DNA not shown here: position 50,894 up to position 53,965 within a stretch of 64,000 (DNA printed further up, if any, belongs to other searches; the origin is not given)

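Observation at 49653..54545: Candidate chaperone-usher-like surface-fibre module: three tandem subunit paralogues facing a two-Ig-domain periplasmic protein and a 923-aa outer-membrane barrel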

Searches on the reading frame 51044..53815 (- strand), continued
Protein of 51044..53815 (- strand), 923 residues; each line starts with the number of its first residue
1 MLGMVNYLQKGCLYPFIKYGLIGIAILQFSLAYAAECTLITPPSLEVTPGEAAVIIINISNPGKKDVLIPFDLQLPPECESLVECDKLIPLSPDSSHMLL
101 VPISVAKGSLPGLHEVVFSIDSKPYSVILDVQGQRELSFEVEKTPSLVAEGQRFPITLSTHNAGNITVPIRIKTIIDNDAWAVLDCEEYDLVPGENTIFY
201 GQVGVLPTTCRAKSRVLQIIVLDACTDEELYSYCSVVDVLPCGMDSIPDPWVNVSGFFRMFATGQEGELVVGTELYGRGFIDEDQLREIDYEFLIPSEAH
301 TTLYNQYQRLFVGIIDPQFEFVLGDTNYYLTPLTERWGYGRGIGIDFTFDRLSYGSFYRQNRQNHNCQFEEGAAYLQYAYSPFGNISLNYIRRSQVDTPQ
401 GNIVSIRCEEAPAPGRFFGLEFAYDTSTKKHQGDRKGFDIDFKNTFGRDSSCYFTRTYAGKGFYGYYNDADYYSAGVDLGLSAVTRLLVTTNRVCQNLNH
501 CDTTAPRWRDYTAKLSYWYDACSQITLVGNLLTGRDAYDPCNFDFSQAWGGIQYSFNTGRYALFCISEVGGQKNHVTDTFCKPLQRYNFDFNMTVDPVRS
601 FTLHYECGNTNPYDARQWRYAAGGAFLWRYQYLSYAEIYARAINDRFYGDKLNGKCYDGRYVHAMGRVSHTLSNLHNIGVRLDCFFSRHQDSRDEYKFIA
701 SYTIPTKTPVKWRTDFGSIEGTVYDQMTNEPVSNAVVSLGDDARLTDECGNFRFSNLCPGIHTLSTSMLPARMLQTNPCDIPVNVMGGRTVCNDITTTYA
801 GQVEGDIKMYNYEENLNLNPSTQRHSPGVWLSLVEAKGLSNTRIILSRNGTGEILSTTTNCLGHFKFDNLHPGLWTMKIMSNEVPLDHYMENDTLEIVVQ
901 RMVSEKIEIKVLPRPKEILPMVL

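Call 59: fold_search(model_id=the predicted structure, library=pdb)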
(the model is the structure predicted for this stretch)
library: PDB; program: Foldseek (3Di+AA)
matches with E <= 10: 1271; with E <= 0.001: 189
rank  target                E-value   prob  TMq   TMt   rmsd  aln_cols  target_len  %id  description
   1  9fy9_D                3.7e-14  1.00  0.24  0.30  22.9       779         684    9  Cryo-EM structure of the type 1 chaperone-usher pilus FimD-tip complex (FimDHGFC) - Conformer 1 (released 2025-06-04)
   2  3rfz_B                3.7e-14  1.00  0.23  0.26  23.4       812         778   10  Crystal structure of the FimD usher bound to its cognate FimC:FimH substrate (released 2011-06-01)
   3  3rfz_E                3.5e-13  1.00  0.22  0.25  23.6       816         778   11  Crystal structure of the FimD usher bound to its cognate FimC:FimH substrate (released 2011-06-01)
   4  9fxb_D                5.5e-13  1.00  0.23  0.31  21.3       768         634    9  Cryo-EM structure of the type 1 pilus assembly platform as part of the FimI-bound chaperone-usher pilus complex (FimDH (released 2025-06-04)
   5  9fw9_D                1.2e-12  1.00  0.23  0.29  21.6       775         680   10  Cryo-EM structure of the type 1 pilus assembly platform as part of the FimA-bound chaperone-usher pilus complex (FimDH (released 2025-06-04)
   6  9bog_D                1.3e-12  1.00  0.22  0.25  20.6       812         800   10  Structural basis for adhesin secretion by the outer-membrane usher in type 1 pili (released 2024-10-09)
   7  6e14_D                5.7e-12  1.00  0.23  0.25  22.6       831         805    9  Handover mechanism of the growing pilus by the bacterial outer membrane usher FimD (released 2018-10-17)
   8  9fxs_D                1.2e-11  1.00  0.28  0.37  17.1       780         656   10  Cryo-EM structure of the type 1 pilus complex including pilus rod and FimI-bound assembly platform after incorporation (released 2025-06-04)
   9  7lhg_C                1.3e-11  1.00  0.20  0.22  23.4       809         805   10  Cryo-EM structure of E. coli P pilus tip assembly intermediate PapC-PapD-PapK-PapG in the first conformation (released 2021-08-11)
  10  9fx8_D                1.4e-11  1.00  0.23  0.30  20.6       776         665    8  Cryo-EM structure of the FimI-bound type 1 pilus assembly platform complex - Local refinement (released 2025-06-04)
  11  9ijj_4G               2.5e-10  1.00  0.10  0.04  128.0      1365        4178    6  In situ structure of the central apparatus in mouse sperm axoneme. (released 2025-06-04)
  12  9ijj_4H               2.8e-10  1.00  0.10  0.04  128.2      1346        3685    7  In situ structure of the central apparatus in mouse sperm axoneme. (released 2025-06-04)
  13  9ijj_4I               3.0e-10  1.00  0.11  0.05  128.5      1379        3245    8  In situ structure of the central apparatus in mouse sperm axoneme. (released 2025-06-04)
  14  7som_D                3.2e-10  1.00  0.11  0.08  45.8      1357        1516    7  Ciliary C2 central pair apparatus isolated from Chlamydomonas reinhardtii (released 2022-04-13)
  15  9ijj_h                5.1e-10  1.00  0.11  0.08  37.4      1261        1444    9  In situ structure of the central apparatus in mouse sperm axoneme. (released 2025-06-04)
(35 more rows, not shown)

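Call 78: search_protein_families(library=pfam, alignment_id=A9, max_evalue=0.1)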
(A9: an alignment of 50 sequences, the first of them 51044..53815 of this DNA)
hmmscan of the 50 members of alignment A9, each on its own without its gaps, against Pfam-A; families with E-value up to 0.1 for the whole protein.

A. member 1, window:51044-53815:- (923 aa): 5 families
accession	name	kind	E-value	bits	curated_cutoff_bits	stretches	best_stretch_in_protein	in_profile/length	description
PF13620.12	CarboxypepD_reg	-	3.6e-12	46.9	32.3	2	718-768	1-56/82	Carboxypeptidase regulatory-like domain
PF13715.12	CarbopepD_reg_2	-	2.5e-07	31.1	32.2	1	719-769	1-53/88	CarboxypepD_reg-like domain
PF17210.9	SdrD_B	-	1.8e-05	25.3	29.7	1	836-880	21-65/112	SdrD B-like domain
PF17802.7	SpaA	-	0.0013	19.3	23.1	0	717-766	1-58/91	Prealbumin-like fold domain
PF22067.2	Cep192_D3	-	0.0055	17.2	27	0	156-223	21-86/99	Cep192 domain 3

B. families by the number of members that match (of 50 scanned): 48 families (the first 25 are shown)
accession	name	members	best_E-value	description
PF13620.12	CarboxypepD_reg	50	3.3e-17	Carboxypeptidase regulatory-like domain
PF17210.9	SdrD_B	50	4.3e-10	SdrD B-like domain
PF13715.12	CarbopepD_reg_2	50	1.1e-08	CarboxypepD_reg-like domain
PF17802.7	SpaA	46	1.1e-10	Prealbumin-like fold domain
PF11614.14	FixG_C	37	1.8e-09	IG-like fold at C-terminal of FixG, putative oxidoreductase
PF09430.16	EMC7_beta-sandw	37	2.1e-06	ER membrane protein complex subunit 7, beta-sandwich domain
PF14686.12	fn3_3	36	7.7e-08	Polysaccharide lyase family 4, domain II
PF10633.15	NPCBM_assoc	35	8.6e-09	NPCBM-associated, NEW3 domain of alpha-galactosidase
PF23619.1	Ig_VWA7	26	8.8e-08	VWA7 Ig-like domain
PF22067.2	Cep192_D3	18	3.1e-05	Cep192 domain 3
PF23193.1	NOMO_3rd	16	5.3e-06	NOMO third transthyretin-like domain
PF22544.2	HYDIN_VesB_CFA65-like_Ig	15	1.3e-05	HYDIN/CFA65/VesB-like, Ig-like domain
PF10670.15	DUF4198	12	0.0012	Domain of unknown function (DUF4198)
PF13609.12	Porin_4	7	1.6e-06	Gram-negative porin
PF00775.27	Dioxygenase_C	7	0.0077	Dioxygenase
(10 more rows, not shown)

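Call 80: search_protein_families(library=pfam, proteins=[L004:6548-7063:+, L006:6389-6892:+, L011:3784-4299:+, L014:5805-6362:+, L015:6555-7097:+, L017:11216-11722:+, L021:11176-11631:+, L022:6267-6755:+, L026:10458-10958:+, L007:98-631:+], max_evalue=0.1)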
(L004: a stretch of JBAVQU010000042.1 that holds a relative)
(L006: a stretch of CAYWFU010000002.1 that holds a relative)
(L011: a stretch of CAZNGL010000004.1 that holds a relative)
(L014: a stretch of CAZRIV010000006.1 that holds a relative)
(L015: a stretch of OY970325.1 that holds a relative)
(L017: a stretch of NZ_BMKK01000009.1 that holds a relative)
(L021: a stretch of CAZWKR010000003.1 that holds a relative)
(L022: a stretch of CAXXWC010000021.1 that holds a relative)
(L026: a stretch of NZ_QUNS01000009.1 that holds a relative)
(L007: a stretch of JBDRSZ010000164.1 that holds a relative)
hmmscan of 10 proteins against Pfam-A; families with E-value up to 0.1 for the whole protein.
L004:6548-7063:+ (171 aa): 0 families

L006:6389-6892:+ (167 aa): 0 families

L011:3784-4299:+ (171 aa): 0 families

L014:5805-6362:+ (185 aa): 0 families

L015:6555-7097:+ (180 aa): 0 families

L017:11216-11722:+ (168 aa): 1 family
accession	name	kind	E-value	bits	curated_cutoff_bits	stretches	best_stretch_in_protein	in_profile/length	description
PF25484.1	DUF7907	-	0.061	14.3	27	1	68-125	2-65/156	Domain of unknown function (DUF7907)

L021:11176-11631:+ (151 aa): 0 families

L022:6267-6755:+ (162 aa): 0 families

L026:10458-10958:+ (166 aa): 0 families

L007:98-631:+ (177 aa): 0 families

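Call 85: search_protein_families(library=pfam, proteins=[L003:10975-15537:+], max_evalue=0.01)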
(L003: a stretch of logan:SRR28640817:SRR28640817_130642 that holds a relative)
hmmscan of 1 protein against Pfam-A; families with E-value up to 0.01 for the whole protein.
L003:10975-15537:+ (1521 aa): 2 families
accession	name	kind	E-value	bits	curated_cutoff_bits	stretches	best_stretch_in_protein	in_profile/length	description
PF05593.20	RHS_repeat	-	5.3e-57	189.7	22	5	1156-1192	1-37/38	RHS Repeat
PF20148.4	DUF6531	-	2.7e-05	24.9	24.1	1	44-73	4-33/74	Domain of unknown function (DUF6531)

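Call 86: find_encoding_contigs(protein=P0003, flank=8000, max_places=2)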
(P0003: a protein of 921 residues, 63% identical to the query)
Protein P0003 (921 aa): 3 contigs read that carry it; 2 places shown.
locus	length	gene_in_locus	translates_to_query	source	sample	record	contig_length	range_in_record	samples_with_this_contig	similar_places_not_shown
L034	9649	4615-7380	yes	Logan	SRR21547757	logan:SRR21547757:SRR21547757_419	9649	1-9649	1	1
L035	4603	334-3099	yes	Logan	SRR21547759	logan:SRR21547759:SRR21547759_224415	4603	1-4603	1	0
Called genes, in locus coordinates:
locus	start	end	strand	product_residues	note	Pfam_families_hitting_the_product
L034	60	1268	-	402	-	PF01490:Aa_trans (weak), PF03222:Trp_Tyr_perm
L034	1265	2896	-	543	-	PF02511:Thy1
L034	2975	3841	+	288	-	-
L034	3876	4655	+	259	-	-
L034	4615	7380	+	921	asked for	PF13620:CarboxypepD_reg (weak), PF13715:CarbopepD_reg_2 (faint), PF17210:SdrD_B (faint), PF22904:NOMO1-like_2nd (faint)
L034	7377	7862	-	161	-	-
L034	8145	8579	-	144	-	-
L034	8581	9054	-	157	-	-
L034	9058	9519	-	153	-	-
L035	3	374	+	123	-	?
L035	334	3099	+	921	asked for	PF13620:CarboxypepD_reg (weak), PF13715:CarbopepD_reg_2 (faint), PF17210:SdrD_B (faint), PF22904:NOMO1-like_2nd (faint)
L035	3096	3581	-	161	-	-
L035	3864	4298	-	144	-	-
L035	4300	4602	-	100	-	?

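Call 96: search_solved_structures(query=A10, max_evalue=1)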
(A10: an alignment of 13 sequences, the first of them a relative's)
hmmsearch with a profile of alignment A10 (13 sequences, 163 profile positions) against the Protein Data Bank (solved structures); distinct sequences matched with E-value up to 1: 1.
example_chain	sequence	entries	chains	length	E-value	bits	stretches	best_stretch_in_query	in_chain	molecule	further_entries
4bob_A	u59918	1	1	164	0.38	13.4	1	75-118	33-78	ERPP PROTEIN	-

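Call 97: search_solved_structures(query=A5, max_evalue=0.1)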
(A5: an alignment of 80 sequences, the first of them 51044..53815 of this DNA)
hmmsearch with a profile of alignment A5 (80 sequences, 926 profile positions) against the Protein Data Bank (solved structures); distinct sequences matched with E-value up to 0.1: 19.
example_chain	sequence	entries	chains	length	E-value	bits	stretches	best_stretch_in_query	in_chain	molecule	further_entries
9c7v_B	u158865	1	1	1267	1e-15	60.1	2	707-811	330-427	BOS complex subunit NOMO2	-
9c7u_B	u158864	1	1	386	2.6e-06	29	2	820-903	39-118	BOS complex subunit NOMO2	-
2f1c_X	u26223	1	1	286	0.015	16.5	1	475-630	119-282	Outer membrane protein G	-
2kpn_A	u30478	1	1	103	0.017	16.3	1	100-133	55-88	Bacillolysin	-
8k2f_A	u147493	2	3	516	0.019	16.2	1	79-127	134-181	Oligosaccharide-releasing beta-N-acetylgalactosaminidase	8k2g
1wcq_A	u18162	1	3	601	0.029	15.6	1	39-144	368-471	SIALIDASE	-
2bzd_A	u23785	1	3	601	0.029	15.6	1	39-144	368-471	BACTERIAL SIALIDASE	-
1w8n_A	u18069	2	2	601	0.029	15.6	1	39-144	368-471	BACTERIAL SIALIDASE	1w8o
2ber_A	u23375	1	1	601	0.029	15.6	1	39-144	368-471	BACTERIAL SIALIDASE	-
1eut_A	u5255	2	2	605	0.029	15.6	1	39-144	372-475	SIALIDASE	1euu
4v4c_B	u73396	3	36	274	0.033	15.4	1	827-876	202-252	Pyrogallol hydroxytransferase small subunit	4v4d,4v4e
8jto_A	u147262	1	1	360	0.034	15.4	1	545-657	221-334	Outer membrane porin (Fragment)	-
4wi0_B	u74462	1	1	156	0.036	15.3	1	730-763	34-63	Cellulosomal scaffoldin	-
5aq0_A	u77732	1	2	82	0.048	14.9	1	708-757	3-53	CARBOXYPEPTIDASE D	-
2wvp_A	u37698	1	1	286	0.048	14.9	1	475-630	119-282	OUTER MEMBRANE PROTEIN G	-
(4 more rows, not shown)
